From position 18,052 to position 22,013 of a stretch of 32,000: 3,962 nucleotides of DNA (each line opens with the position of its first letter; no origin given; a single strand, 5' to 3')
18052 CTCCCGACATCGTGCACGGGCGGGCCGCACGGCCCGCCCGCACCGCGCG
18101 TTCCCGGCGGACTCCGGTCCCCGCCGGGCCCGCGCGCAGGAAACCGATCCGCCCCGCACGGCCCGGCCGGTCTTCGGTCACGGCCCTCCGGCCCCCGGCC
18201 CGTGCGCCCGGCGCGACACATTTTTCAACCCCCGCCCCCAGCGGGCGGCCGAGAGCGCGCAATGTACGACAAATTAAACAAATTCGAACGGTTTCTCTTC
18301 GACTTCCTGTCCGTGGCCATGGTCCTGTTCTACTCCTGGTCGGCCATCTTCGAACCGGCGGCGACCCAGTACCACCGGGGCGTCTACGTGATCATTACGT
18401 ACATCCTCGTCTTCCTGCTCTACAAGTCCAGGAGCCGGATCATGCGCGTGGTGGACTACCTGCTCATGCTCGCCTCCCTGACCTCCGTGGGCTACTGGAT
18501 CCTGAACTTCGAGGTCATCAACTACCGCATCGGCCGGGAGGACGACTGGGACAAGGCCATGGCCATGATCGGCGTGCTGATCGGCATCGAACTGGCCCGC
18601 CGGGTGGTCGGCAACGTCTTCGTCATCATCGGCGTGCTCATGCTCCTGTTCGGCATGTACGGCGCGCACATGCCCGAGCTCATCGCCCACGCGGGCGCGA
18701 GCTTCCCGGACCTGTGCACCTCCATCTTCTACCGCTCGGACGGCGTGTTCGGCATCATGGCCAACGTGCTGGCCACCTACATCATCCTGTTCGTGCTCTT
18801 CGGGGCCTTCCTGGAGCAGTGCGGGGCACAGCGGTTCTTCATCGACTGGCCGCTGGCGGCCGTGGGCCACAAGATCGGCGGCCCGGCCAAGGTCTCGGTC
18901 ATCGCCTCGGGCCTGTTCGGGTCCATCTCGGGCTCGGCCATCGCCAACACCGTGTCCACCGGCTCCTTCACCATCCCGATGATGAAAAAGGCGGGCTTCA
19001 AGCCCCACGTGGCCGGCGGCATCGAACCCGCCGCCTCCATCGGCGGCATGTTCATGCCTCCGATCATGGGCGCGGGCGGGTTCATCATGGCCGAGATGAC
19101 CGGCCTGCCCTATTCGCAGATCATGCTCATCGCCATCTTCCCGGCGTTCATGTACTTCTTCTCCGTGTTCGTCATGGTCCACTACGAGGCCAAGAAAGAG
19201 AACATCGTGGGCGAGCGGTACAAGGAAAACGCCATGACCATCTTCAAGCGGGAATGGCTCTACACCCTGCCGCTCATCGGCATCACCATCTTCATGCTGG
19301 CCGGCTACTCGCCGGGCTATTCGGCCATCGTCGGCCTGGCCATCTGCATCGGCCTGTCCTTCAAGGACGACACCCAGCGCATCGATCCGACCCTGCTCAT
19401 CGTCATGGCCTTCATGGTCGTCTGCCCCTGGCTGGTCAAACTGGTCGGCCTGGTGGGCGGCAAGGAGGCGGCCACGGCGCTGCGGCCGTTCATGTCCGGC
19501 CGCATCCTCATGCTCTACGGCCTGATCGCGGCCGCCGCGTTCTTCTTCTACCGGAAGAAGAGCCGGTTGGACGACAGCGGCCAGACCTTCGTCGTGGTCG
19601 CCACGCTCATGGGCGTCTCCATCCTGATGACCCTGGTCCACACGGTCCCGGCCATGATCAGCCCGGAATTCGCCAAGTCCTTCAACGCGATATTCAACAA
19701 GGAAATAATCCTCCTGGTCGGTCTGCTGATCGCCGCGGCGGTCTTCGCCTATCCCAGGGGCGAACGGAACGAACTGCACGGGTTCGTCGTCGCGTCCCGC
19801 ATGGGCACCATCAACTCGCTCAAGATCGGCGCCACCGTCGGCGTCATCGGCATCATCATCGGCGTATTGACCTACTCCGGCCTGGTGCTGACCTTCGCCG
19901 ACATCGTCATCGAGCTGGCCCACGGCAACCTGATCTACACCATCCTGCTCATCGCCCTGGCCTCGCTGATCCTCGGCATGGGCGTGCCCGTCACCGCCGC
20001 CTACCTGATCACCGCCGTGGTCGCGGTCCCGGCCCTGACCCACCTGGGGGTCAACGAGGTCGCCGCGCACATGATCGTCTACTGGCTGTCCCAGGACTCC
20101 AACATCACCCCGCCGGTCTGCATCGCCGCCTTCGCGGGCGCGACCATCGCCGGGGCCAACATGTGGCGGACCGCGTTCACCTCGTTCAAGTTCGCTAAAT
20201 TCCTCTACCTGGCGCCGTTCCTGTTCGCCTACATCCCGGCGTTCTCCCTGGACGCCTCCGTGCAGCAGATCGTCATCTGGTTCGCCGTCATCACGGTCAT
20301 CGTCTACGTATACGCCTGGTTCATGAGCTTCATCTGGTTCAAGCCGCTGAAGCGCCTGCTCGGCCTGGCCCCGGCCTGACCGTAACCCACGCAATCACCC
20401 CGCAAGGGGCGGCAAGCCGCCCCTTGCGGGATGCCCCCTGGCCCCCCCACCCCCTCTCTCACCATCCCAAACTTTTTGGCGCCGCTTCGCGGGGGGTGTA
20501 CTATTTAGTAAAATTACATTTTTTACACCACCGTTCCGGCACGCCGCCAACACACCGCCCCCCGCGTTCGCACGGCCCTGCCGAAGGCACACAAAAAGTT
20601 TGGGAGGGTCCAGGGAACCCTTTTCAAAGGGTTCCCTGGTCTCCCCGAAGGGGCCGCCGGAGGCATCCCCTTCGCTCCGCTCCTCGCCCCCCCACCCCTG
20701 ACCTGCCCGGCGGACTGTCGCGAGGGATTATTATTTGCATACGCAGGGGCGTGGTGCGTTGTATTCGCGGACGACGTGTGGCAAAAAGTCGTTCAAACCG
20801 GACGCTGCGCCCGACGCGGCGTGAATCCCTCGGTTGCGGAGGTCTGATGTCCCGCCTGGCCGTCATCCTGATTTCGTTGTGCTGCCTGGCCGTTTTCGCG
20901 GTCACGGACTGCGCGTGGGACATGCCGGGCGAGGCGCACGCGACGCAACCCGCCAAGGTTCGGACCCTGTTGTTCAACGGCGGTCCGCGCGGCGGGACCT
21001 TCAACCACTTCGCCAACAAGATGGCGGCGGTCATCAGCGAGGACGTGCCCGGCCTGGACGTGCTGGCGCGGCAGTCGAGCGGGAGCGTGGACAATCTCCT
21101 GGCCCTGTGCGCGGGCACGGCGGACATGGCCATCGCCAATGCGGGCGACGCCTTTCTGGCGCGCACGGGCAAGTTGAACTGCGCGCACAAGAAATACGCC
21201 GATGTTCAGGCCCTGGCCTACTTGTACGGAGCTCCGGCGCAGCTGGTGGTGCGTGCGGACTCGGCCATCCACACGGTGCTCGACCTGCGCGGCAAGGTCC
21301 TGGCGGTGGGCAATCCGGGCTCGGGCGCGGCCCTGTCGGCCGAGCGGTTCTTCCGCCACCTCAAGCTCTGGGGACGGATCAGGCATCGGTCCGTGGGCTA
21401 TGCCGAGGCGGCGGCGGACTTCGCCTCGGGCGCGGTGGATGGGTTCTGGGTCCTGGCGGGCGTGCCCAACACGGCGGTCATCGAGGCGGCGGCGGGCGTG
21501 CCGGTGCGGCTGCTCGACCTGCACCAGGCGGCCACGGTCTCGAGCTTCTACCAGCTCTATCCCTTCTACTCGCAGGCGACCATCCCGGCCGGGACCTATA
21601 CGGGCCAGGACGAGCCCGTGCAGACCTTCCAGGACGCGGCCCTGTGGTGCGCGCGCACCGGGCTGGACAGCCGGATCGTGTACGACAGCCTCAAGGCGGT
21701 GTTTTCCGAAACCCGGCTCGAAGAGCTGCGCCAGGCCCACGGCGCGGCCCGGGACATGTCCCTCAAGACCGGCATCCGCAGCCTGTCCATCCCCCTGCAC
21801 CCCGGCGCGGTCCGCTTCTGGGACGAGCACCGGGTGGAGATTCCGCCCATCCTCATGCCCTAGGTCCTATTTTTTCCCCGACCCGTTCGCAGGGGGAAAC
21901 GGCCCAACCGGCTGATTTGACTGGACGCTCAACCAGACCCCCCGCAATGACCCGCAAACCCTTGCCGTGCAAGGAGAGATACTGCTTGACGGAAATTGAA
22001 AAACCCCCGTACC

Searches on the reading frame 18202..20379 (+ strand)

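Call 58: search_protein_families(library=pfam, proteins=[window:18202-20379:+], max_evalue=0.00001)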
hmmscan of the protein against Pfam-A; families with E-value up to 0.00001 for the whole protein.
window:18202-20379:+ (725 aa): 1 family
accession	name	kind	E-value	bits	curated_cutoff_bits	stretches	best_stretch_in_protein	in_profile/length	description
PF06808.19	DctM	-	2.4e-68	231.3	23.8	2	124-377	2-240/413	Tripartite ATP-independent periplasmic transporter, DctM component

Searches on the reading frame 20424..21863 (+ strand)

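Call 58: search_protein_families(library=pfam, proteins=[window:20424-21863:+], max_evalue=0.00001)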
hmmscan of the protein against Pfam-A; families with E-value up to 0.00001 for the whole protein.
window:20424-21863:+ (479 aa): 1 family
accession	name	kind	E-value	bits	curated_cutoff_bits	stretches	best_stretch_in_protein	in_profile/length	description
PF16868.10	NMT1_3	-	4.8e-54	184.4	27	1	187-468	4-287/289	NMT1-like family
